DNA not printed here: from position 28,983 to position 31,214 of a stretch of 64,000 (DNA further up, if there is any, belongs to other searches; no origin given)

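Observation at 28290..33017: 1575-aa exoprotein: DUF5696-like barrel core plus ~600-aa Ala-rich helical extension, translationally coupled to the second permease pair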

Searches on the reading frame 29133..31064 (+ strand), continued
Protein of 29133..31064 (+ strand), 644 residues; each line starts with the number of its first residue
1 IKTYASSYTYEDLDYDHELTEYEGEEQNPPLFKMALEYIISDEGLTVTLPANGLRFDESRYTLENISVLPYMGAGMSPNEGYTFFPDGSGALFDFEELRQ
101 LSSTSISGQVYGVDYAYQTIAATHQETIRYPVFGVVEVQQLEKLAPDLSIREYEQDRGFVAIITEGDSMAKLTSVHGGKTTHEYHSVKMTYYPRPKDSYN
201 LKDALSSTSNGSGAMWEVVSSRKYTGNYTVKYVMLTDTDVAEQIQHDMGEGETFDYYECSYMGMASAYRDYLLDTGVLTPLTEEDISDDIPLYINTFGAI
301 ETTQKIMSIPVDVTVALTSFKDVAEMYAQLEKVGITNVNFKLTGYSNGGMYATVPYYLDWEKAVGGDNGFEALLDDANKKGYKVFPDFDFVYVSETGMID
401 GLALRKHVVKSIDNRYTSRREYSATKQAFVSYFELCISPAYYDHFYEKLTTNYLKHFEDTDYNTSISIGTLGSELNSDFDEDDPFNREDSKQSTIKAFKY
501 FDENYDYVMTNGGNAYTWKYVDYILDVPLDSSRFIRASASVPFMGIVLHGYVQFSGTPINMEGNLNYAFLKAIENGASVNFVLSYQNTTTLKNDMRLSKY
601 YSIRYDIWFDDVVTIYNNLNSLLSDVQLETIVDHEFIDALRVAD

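Call 77: find_homologous_proteins(query=L086:11347-13863:+, max_evalue=1e-10)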
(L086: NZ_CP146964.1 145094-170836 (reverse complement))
Query L086:11347-13863:+ (839 aa): 324 proteins with E <= 1e-10 among 8000 candidates; the best 120 are listed.
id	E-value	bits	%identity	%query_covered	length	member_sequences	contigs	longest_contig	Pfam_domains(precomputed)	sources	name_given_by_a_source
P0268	0.0e+0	1717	91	99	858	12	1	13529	PF18952.7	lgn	-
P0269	0.0e+0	1483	78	100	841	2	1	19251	PF18952.7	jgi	-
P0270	0.0e+0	1415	74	99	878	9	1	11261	PF18952.7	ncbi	-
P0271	0.0e+0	1169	61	100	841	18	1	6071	PF18952.7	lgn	-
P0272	7.9e-292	989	54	98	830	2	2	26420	PF18952.7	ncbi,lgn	-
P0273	4.2e-281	953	53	99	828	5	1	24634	PF18952.7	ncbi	-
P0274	8.4e-272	922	51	98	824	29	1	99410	PF18952.7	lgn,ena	-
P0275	1.1e-271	922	52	98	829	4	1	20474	PF18952.7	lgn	-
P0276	1.9e-266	905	51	98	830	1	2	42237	PF18952.7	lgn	-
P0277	3.1e-264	897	51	98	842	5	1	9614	PF18952.7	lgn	-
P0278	2.6e-262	891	52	95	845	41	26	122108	PF18952.7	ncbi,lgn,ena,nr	nr:DUF5696 domain-containing protein [uncultured Acetatifactor sp.]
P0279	5.0e-257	874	50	97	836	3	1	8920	PF18952.7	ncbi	-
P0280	4.1e-255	867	49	100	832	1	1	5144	PF18952.7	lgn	-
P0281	3.3e-254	864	49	99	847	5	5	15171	PF18952.7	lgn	-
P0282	2.1e-253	862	49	99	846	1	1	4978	PF18952.7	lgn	-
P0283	5.8e-250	850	49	97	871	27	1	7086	PF18952.7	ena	-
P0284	3.1e-249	848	50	97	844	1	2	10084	PF18952.7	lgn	-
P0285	4.7e-249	847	49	99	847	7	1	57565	PF18952.7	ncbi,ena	-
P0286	1.1e-248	846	50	98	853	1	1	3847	PF18952.7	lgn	-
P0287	1.3e-246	839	50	95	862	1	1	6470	PF18952.7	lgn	-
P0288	4.7e-246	837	50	99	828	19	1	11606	PF18952.7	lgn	-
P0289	1.0e-244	833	50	94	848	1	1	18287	PF18952.7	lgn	-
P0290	4.3e-243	827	48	99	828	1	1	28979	PF18952.7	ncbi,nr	ncbi:MAG: DUF5696 domain-containing protein [Firmicutes bacterium]|nr:DUF5696 domain-containing prot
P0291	4.7e-242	824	48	100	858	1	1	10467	PF18952.7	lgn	-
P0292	1.6e-241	822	48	99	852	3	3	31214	PF18952.7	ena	-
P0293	2.0e-241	822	49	95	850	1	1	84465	PF18952.7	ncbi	-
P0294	1.5e-240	819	47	98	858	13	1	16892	PF18952.7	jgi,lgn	jgi:hypothetical protein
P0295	1.8e-240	819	49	94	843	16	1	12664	PF18952.7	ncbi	-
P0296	2.1e-240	819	48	97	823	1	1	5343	PF18952.7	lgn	-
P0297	5.2e-240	817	48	99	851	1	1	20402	PF18952.7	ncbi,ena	-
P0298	8.3e-240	817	49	94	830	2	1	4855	PF18952.7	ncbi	-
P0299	7.1e-239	814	48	99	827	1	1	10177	PF18952.7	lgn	-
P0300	4.4e-238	811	47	95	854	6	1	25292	PF18952.7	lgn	-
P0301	5.7e-238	811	48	95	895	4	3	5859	PF18952.7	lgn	-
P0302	7.4e-238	810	49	94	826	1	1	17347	PF18952.7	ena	-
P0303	1.2e-236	806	46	98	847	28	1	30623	PF18952.7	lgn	-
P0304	1.6e-236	806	48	95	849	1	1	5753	PF18952.7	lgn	-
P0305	5.4e-236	804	47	94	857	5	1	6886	PF18952.7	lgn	-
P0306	8.4e-236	803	48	98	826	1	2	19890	PF18952.7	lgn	-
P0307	5.9e-234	797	47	95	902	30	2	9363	PF18952.7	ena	-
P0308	6.5e-234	797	47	94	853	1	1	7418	PF18952.7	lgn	-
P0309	1.2e-233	796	48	96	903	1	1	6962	PF18952.7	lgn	-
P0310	1.8e-233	796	45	99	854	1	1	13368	PF18952.7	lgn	-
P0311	1.9e-233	796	46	99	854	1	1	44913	PF18952.7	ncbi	ncbi:MAG: DUF5696 domain-containing protein [Roseburia sp.]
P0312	2.2e-233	795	46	100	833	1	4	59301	PF18952.7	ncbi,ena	-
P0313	2.2e-233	795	46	98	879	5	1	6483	PF18952.7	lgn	-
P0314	4.2e-233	794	47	96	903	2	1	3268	PF18952.7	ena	-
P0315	1.2e-232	793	46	99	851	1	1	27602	PF18952.7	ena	-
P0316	1.4e-232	793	46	99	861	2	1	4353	PF18952.7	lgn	-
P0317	1.6e-232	792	47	98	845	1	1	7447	PF18952.7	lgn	-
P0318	2.2e-232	792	46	99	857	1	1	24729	PF18952.7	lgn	-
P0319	3.0e-232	792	45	99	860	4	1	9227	PF18952.7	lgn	-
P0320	3.2e-231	788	47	94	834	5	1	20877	PF18952.7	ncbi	-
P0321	1.1e-230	786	46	96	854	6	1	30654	PF18952.7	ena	-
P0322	1.4e-230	786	47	98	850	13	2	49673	PF18952.7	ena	-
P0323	2.6e-230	785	51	86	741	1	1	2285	PF18952.7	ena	-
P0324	1.3e-229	783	47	96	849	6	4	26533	PF18952.7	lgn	-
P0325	1.9e-228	779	44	98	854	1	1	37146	PF18952.7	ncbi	-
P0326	3.2e-227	775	44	98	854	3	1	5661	PF18952.7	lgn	-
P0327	4.9e-226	771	44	98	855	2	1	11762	PF18952.7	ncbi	-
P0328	1.4e-225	770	47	98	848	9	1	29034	PF18952.7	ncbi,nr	ncbi:MAG: hypothetical protein IKS11_06060 [Lachnospiraceae bacterium]|nr:hypothetical protein [Lach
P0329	2.2e-225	769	44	98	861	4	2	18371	PF18952.7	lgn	-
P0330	5.6e-225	768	46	99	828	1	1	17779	PF18952.7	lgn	-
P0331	2.0e-224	766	46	95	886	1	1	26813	PF18952.7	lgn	-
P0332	2.5e-223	762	46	95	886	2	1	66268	PF18952.7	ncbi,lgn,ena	-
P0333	2.0e-220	753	44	99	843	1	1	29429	PF18952.7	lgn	-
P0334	2.1e-219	749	44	98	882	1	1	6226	PF18952.7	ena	-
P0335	4.9e-218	745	46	94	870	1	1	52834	PF18952.7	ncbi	-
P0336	6.5e-217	741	44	99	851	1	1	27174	PF18952.7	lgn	-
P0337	1.9e-216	739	44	95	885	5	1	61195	PF18952.7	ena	-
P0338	3.3e-216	739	45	94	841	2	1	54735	PF18952.7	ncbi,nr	ncbi:MAG: hypothetical protein K6G60_05720 [Lachnospiraceae bacterium]|nr:hypothetical protein [Lach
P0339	4.4e-214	732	42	99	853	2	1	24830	PF18952.7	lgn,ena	-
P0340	2.4e-211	722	42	94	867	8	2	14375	PF18952.7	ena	-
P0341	6.2e-210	718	45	94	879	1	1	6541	PF18952.7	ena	-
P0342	1.6e-208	713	45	95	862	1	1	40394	PF18952.7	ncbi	-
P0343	2.7e-207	709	42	99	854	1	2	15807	PF18952.7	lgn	-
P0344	5.7e-204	698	43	94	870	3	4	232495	PF18952.7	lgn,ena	-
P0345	2.1e-203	696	41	98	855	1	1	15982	PF18952.7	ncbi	-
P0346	9.3e-203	694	41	98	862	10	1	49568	PF18952.7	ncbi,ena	-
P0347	1.0e-202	694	44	94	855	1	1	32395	PF18952.7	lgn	-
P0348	3.8e-202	692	43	94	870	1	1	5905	PF18952.7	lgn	-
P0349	1.6e-201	690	41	94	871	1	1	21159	PF18952.7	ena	-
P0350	5.3e-201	688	42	99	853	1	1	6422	PF18952.7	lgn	-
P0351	5.8e-198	678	42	94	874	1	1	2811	PF18952.7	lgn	-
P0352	1.3e-197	677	41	99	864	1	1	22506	PF18952.7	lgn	-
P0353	1.4e-197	677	41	99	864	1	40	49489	PF18952.7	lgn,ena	-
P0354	1.6e-197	677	41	99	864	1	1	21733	PF18952.7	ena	-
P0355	2.3e-197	676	41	99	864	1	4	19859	PF18952.7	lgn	-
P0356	2.4e-197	676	42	95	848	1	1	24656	PF18952.7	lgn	-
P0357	2.6e-197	676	42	95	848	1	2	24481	PF18952.7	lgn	-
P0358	2.9e-197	676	42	95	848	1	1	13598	PF18952.7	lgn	-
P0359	5.5e-197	675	42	95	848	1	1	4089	PF18952.7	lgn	-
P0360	1.4e-195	670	42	95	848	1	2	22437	PF18952.7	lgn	-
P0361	3.6e-195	669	40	98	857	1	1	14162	PF18952.7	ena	-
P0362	1.0e-192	661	41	97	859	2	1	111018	PF18952.7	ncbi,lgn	-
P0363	4.2e-192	659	40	98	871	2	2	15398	PF18952.7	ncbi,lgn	-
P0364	1.2e-191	657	40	98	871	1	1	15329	PF18952.7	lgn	-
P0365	1.5e-191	657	40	98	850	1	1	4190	PF18952.7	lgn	-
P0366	5.9e-157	543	36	98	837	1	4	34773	PF18952.7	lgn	-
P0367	8.2e-147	509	36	95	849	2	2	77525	PF18952.7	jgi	jgi:hypothetical protein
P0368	5.0e-146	506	35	94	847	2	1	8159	PF18952.7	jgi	-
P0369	4.3e-143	497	36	94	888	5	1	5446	PF18952.7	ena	-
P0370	8.9e-142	492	35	97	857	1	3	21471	PF18952.7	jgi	jgi:hypothetical protein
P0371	3.1e-140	487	35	94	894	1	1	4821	PF18952.7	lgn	-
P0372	9.1e-140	486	35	94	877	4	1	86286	PF18952.7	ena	-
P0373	1.5e-139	485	34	94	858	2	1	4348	PF18952.7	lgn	-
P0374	6.9e-139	483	34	96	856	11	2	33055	PF18952.7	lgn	-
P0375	3.1e-137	477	35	96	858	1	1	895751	PF18952.7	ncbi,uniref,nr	ncbi:DUF5696 domain-containing protein [Paenibacillus alkalitolerans]|uniref:DUF5696 domain-containi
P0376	3.6e-137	477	34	94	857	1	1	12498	PF18952.7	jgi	jgi:hypothetical protein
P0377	3.8e-137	477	34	94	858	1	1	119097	PF18952.7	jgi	jgi:hypothetical protein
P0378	1.0e-136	476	36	94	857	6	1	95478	PF18952.7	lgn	-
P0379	6.1e-136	473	33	97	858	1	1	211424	PF18952.7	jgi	jgi:hypothetical protein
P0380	5.8e-135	470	34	98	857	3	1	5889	PF18952.7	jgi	jgi:hypothetical protein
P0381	1.8e-134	468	35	95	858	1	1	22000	PF18952.7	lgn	-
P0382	2.0e-134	468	34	98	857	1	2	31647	PF18952.7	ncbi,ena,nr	ncbi:MAG TPA: hypothetical protein IAA29_17390 [Candidatus Paenibacillus intestinavium]|nr:hypotheti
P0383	2.2e-134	468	35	94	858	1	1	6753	PF18952.7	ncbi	ncbi:MAG TPA: DUF5696 domain-containing protein [Bacilli bacterium]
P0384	3.1e-134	467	34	95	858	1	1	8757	PF18952.7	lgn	-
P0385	4.1e-134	467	34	96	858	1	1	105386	PF18952.7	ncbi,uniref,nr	ncbi:DUF5696 domain-containing protein [Cohnella nanjingensis]|uniref:Uncharacterized protein n=1 Ta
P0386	1.0e-133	466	34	94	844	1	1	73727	PF18952.7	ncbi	-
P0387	2.0e-133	465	33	98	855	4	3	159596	PF18952.7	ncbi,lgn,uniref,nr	ncbi:hypothetical protein SAMN05216378_5796 [Paenibacillus catalpae]|uniref:Uncharacterized protein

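Call 78: find_encoding_contigs(protein=P0375, flank=10000, max_places=1)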
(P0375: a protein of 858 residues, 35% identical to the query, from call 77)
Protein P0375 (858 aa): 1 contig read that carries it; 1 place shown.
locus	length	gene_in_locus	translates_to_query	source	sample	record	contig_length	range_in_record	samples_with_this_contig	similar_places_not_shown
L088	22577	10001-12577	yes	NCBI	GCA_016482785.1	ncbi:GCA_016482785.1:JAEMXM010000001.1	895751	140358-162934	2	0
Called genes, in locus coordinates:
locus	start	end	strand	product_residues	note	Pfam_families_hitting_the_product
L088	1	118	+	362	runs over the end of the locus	PF00356:LacI, PF00532:Peripla_BP_1, PF13377:Peripla_BP_3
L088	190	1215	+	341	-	PF00356:LacI, PF13377:Peripla_BP_3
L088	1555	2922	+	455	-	PF01547:SBP_bac_1, PF13416:SBP_bac_8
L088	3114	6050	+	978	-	PF01547:SBP_bac_1, PF13416:SBP_bac_8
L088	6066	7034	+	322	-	PF00528:BPD_transp_1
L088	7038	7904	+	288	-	PF00528:BPD_transp_1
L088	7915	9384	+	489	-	PF01436:NHL (weak)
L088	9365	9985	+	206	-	PF04893:Yip1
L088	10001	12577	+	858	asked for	PF18952:DUF5696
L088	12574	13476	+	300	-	PF00528:BPD_transp_1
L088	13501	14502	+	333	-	PF00528:BPD_transp_1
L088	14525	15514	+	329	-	PF22612:GH113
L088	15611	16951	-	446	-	-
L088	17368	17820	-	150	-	-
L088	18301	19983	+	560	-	PF02837:Glyco_hydro_2_N (weak), PF22666:Glyco_hydro_2_N2 (weak), PF00703:Glyco_hydro_2 (weak), PF02836:Glyco_hydro_2_C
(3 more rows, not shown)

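Call 79: find_encoding_contigs(protein=P0311, flank=10000, max_places=1)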
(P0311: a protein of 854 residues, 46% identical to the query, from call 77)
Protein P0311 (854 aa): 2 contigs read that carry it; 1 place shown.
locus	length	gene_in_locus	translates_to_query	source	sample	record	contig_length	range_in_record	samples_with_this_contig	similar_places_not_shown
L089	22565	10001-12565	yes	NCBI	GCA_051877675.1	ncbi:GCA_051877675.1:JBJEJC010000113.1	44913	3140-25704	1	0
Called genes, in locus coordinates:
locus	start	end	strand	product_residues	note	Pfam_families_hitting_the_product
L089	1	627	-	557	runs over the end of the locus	PF03063:Prismane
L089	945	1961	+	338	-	PF00356:LacI, PF00532:Peripla_BP_1, PF13407:Peripla_BP_4 (weak), PF13377:Peripla_BP_3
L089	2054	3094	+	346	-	PF07745:Glyco_hydro_53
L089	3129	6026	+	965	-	PF13416:SBP_bac_8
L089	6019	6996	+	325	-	PF00528:BPD_transp_1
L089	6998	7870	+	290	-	PF00528:BPD_transp_1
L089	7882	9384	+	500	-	PF01436:NHL (faint), PF08450:SGL (weak), PF17170:DUF5128 (weak)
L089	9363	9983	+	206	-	PF04893:Yip1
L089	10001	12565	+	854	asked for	PF18952:DUF5696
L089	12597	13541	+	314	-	PF00528:BPD_transp_1 (weak)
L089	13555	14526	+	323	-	PF00528:BPD_transp_1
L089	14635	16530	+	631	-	PF01547:SBP_bac_1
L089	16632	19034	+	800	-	PF07745:Glyco_hydro_53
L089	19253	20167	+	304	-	PF08220:HTH_DeoR (weak), PF08279:HTH_11, PF19187:HTH_PafC, PF13280:WYL, PF25583:WCX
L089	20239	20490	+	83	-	PF12674:Zn_ribbon_2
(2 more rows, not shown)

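Call 80: find_encoding_contigs(protein=P0385, flank=10000, max_places=1)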
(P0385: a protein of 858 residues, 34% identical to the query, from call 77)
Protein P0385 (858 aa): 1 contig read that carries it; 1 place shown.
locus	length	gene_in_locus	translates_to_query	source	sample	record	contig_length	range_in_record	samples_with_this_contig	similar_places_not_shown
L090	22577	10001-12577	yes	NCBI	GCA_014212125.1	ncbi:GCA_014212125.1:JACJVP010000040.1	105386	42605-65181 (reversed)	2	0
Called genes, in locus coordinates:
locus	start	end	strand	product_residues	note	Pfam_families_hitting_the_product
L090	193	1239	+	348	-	PF00356:LacI, PF13377:Peripla_BP_3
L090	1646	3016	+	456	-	PF01547:SBP_bac_1, PF13416:SBP_bac_8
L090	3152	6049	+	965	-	PF01547:SBP_bac_1, PF13416:SBP_bac_8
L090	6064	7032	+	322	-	PF00528:BPD_transp_1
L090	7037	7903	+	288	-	PF00528:BPD_transp_1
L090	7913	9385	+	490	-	PF01436:NHL (faint)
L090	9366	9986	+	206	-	PF04893:Yip1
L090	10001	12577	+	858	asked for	PF18952:DUF5696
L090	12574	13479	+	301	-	PF00528:BPD_transp_1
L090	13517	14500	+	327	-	PF00528:BPD_transp_1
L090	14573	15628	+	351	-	PF02156:Glyco_hydro_26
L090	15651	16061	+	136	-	PF00165:HTH_AraC (faint), PF12833:HTH_18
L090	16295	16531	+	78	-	PF22266:DUF6953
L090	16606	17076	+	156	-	-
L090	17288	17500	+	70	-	PF14169:YdjO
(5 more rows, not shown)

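Call 81: find_encoding_contigs(protein=P0278, flank=10000, max_places=1)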
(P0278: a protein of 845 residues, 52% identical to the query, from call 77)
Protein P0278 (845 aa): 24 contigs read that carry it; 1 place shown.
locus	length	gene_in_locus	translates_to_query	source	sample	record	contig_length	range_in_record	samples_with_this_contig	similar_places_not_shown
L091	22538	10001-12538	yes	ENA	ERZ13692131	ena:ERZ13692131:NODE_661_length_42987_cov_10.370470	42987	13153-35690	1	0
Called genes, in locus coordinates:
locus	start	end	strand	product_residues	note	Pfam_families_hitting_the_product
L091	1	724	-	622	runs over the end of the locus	PF06580:His_kinase, PF02518:HATPase_c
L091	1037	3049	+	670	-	PF04616:Glyco_hydro_43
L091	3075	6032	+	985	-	PF01547:SBP_bac_1, PF13416:SBP_bac_8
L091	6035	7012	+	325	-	PF00528:BPD_transp_1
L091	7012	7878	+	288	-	PF00528:BPD_transp_1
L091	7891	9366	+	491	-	PF01436:NHL (faint), PF08450:SGL (weak), PF17170:DUF5128 (faint)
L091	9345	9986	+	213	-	PF04893:Yip1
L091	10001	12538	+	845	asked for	PF18952:DUF5696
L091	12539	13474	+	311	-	PF00528:BPD_transp_1 (faint)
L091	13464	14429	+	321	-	PF00528:BPD_transp_1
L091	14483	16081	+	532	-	PF01547:SBP_bac_1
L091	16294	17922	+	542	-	PF01547:SBP_bac_1, PF13416:SBP_bac_8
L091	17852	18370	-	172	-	-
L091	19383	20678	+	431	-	PF13173:AAA_14, PF13635:DUF4143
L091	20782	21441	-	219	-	PF12822:ECF_trnsprt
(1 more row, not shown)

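Call 82: find_encoding_contigs(protein=P0387, flank=10000, max_places=1)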
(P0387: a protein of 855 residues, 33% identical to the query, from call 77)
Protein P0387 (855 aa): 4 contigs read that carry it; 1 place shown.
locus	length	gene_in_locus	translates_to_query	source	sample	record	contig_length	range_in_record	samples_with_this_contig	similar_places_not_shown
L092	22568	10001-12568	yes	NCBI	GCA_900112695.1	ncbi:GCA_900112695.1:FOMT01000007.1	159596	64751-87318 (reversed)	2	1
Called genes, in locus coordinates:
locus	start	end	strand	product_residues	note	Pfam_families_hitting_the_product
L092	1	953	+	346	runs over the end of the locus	PF00356:LacI, PF00532:Peripla_BP_1, PF13377:Peripla_BP_3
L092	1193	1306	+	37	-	-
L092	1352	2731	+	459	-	PF01547:SBP_bac_1, PF13416:SBP_bac_8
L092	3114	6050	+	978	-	PF01547:SBP_bac_1, PF13416:SBP_bac_8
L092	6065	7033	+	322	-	PF00528:BPD_transp_1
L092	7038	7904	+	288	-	PF00528:BPD_transp_1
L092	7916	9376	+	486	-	PF01436:NHL (faint)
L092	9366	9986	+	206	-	PF04893:Yip1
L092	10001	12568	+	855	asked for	PF18952:DUF5696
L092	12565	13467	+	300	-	PF00528:BPD_transp_1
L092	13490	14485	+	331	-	PF00528:BPD_transp_1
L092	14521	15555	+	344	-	PF02156:Glyco_hydro_26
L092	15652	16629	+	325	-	-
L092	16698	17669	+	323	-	PF22612:GH113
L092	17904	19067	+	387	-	PF12698:ABC2_membrane_3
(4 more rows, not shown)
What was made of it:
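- Relatives in soil Paenibacillus and Cohnella sit beside plant-mannan enzymes (calls 78, 80, 82).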
